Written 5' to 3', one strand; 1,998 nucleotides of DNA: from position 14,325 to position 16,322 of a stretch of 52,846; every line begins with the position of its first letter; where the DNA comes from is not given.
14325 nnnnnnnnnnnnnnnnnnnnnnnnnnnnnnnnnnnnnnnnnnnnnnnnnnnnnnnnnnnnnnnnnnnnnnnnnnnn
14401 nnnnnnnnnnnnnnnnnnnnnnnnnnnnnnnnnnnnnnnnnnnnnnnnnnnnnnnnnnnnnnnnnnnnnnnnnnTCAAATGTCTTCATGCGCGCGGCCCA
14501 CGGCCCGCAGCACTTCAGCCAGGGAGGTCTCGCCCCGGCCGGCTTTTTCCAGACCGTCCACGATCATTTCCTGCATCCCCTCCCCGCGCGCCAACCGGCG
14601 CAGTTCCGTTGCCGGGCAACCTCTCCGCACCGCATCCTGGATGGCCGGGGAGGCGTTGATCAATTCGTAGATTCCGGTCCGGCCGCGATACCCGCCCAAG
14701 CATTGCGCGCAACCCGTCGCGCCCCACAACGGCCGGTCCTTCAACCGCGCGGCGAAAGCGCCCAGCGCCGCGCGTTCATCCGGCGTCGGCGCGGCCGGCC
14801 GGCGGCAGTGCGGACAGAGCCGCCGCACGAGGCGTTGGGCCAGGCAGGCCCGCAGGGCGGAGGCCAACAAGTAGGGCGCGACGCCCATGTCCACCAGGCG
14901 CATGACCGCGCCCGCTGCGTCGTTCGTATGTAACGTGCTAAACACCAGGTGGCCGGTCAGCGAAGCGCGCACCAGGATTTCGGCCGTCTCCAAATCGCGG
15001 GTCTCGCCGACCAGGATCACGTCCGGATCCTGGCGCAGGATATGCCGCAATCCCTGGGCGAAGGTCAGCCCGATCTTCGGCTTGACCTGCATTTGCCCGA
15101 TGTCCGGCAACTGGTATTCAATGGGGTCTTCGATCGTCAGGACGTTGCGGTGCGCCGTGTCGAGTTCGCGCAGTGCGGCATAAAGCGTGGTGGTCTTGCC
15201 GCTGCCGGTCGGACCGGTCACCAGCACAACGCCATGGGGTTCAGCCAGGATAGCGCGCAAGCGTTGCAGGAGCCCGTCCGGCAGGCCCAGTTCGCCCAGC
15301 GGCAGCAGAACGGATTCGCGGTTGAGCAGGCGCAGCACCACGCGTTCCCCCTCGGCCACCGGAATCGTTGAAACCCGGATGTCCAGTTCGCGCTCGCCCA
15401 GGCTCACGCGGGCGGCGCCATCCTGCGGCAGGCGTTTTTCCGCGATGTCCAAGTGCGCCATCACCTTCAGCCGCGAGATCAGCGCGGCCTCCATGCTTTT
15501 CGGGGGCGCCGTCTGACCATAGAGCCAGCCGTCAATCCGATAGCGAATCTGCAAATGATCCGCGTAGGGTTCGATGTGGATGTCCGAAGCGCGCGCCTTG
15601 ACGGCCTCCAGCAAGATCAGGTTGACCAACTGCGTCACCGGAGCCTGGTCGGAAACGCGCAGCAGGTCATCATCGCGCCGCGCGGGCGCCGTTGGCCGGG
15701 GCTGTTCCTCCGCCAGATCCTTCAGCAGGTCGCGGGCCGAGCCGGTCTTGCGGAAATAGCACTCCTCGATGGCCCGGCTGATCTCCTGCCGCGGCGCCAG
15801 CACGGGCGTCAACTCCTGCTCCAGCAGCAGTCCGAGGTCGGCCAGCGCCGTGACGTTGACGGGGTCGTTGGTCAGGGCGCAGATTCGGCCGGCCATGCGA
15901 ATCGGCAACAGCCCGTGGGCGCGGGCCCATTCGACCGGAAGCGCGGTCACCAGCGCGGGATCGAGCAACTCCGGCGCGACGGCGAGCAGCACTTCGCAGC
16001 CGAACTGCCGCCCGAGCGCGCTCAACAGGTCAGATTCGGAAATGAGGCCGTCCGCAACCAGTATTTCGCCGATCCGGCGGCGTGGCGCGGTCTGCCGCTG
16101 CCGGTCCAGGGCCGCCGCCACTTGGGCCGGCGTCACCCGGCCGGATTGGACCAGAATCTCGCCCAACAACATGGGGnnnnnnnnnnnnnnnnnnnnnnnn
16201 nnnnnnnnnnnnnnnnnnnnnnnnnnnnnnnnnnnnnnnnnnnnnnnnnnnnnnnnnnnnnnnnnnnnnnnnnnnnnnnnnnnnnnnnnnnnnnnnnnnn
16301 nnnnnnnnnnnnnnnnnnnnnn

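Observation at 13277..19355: Lipid A genes fabZ-lpxA translationally fused to a minimal type II secretion core gspD-gspE-gspF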

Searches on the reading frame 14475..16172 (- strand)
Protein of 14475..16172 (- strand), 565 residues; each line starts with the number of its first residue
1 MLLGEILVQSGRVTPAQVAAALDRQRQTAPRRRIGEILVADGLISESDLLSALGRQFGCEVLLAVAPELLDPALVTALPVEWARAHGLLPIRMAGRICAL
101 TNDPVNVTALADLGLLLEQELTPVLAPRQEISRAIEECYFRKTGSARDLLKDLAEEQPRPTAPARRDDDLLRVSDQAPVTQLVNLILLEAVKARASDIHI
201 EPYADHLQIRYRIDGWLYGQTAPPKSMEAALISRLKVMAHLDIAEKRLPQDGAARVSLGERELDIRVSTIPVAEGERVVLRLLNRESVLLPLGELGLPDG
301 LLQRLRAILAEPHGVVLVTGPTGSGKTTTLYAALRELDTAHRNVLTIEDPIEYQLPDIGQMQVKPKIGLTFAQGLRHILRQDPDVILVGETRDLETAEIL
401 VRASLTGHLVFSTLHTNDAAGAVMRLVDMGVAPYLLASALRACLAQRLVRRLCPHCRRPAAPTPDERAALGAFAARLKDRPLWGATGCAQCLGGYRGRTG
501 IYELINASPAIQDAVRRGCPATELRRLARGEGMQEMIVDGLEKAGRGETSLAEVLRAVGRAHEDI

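Call 5: search_protein_families(library=pfam, proteins=[window:14475-16172:-])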
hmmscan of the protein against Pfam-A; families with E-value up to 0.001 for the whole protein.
window:14475-16172:- (565 aa): 6 families
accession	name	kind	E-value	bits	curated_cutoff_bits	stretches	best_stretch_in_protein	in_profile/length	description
PF00437.27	T2SSE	-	3.6e-133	444.2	24.9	1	174-556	3-370/370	Type II/IV secretion system protein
PF05157.20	MshEN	-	6.7e-13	48.9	23.1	1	65-139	8-84/90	MshEN domain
PF13191.12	AAA_16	-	1.2e-06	29.6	32.6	1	302-371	9-73/167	AAA ATPase domain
PF25199.1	nSTAND_NTPase5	-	1.9e-05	24.9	34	1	311-360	39-89/145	Novel STAND NTPase 5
PF13401.12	AAA_22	-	5.2e-05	24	27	1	313-350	5-42/130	AAA domain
PF13604.12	AAA_30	-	0.00026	21.2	27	1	305-344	10-49/191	AAA domain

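Call 6: search_protein_families(library=ncbifam, proteins=[window:14475-16172:-])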
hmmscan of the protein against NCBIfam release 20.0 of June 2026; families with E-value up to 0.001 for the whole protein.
window:14475-16172:- (565 aa): 24 families
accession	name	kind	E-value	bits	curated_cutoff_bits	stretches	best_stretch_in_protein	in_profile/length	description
TIGR02533.1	type_II_gspE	equivalog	1.8e-180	600.8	630.25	1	76-557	2-485/486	type II secretion system ATPase GspE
TIGR02538.1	type_IV_pilB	equivalog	7e-165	549.8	675.65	1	3-557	2-561/564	type IV-A pilus assembly ATPase PilB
NF007755.0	PRK10436.1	equivalog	2.4e-136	455.1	617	1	169-563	75-464/465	type II secretion system protein GspE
NF053534.1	T4PilAsmATPsTfpB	equivalog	1.9e-126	422.8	850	1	65-558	83-582/584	type IV pilus assembly ATPase TfpB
NF041000.1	ATPase_ComGA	equivalog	8.1e-76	254.5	300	1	186-450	3-266/267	competence type IV pilus ATPase ComGA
TIGR01420.1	pilT_fam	subfamily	2.9e-51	174.7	319.1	1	186-451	5-270/343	PilT/PilU family type 4a pilus ATPase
TIGR02524.1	dot_icm_DotB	equivalog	1.5e-25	90.2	463.3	1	292-429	117-259/358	Dot/Icm type IV secretion system ATPase DotB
TIGR02525.1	plasmid_TraJ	equivalog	9.2e-23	80.8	368.3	1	292-429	132-272/372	plasmid transfer ATPase TraJ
TIGR02782.1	TrbB_P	equivalog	3.3e-15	56.2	304.55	1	313-427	136-253/303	P-type conjugative transfer ATPase TrbB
NF053729.1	c-di-GMP_motif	domain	4.2e-15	55.3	38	1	3-56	2-53/53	cyclic di-GMP-binding domain-containing protein, MshE-related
NF010469.0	PRK13894.1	subfamily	7.2e-14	51.9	508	1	312-427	148-265/320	conjugal transfer ATPase TrbB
NF058587.1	archaellum_moto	equivalog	5.6e-13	48.5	550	1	314-428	276-395/527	archaellum flagellar ATPase motor FlaI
TIGR03819.1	heli_sec_ATPase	hypoth_equivalog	1e-12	47.9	373.15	1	271-446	134-317/340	TadA family conjugal transfer-associated ATPase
TIGR02788.1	VirB11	equivalog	1.4e-12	47.3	249.95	1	315-430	146-266/308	P-type DNA transfer ATPase VirB11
NF008411.1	PRK11234.1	equivalog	3.2e-11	42.3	1170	1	3-152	484-631/723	cyclic di-3',5'-guanylate-activated glycosyltransferase NfrB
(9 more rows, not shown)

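Call 68: search_solved_structures(query=window:14475-16172:-, max_evalue=1e-20)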
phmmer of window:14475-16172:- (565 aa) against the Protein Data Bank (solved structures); distinct sequences matched with E-value up to 1e-20: 22.
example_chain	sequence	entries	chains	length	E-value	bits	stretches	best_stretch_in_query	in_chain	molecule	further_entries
5zfr_A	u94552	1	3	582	5.2e-133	447.8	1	3-557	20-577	Type IV pilus biogenesis ATPase PilB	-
3jc8_Ba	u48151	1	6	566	1.1e-132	446.7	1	3-555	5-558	Type IV-A pilus assembly ATPase PilB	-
6olj_C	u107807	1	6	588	1.7e-132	446.1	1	3-557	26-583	Type IV pilus biogenesis ATPase PilB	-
5tsg_B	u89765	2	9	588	3.6e-132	445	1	3-557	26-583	Type IV pilus biogenesis ATPase PilB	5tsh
6f8l_G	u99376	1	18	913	1.2e-128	433.4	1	3-557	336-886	Type IV pilus assembly protein PilF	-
4pht_A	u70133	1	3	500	1.8e-127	429.5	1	102-558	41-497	General secretory pathway protein E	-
1p9r_A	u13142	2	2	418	3.4e-122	412.1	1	166-562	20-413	General secretion pathway protein E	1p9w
4ksr_A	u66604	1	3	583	4.8e-121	408.3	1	166-558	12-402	Type II secretion system protein E, Hemolysin-coregulated protein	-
4kss_A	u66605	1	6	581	4.9e-121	408.3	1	166-558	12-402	Type II secretion system protein E, hemolysin-coregulated protein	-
5oiu_A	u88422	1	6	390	9.7e-108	364.4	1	175-556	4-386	Type IV pilus assembly protein PilF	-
6ejf_A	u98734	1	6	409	2.5e-107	363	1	181-557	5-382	Type IV pilus assembly protein PilF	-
5it5_F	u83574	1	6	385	2.7e-107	362.9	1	181-556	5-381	ATP binding motif-containing protein PilF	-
5fl3_A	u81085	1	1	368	4.9e-35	124.5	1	186-450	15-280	PILI RETRACTION PROTEIN PILT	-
6ojx_A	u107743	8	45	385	1.6e-34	122.7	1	185-433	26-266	Twitching motility pilus retraction ATPase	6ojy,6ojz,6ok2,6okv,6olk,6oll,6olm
2ewv_A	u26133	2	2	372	1.8e-33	119.3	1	186-430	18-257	twitching motility protein PilT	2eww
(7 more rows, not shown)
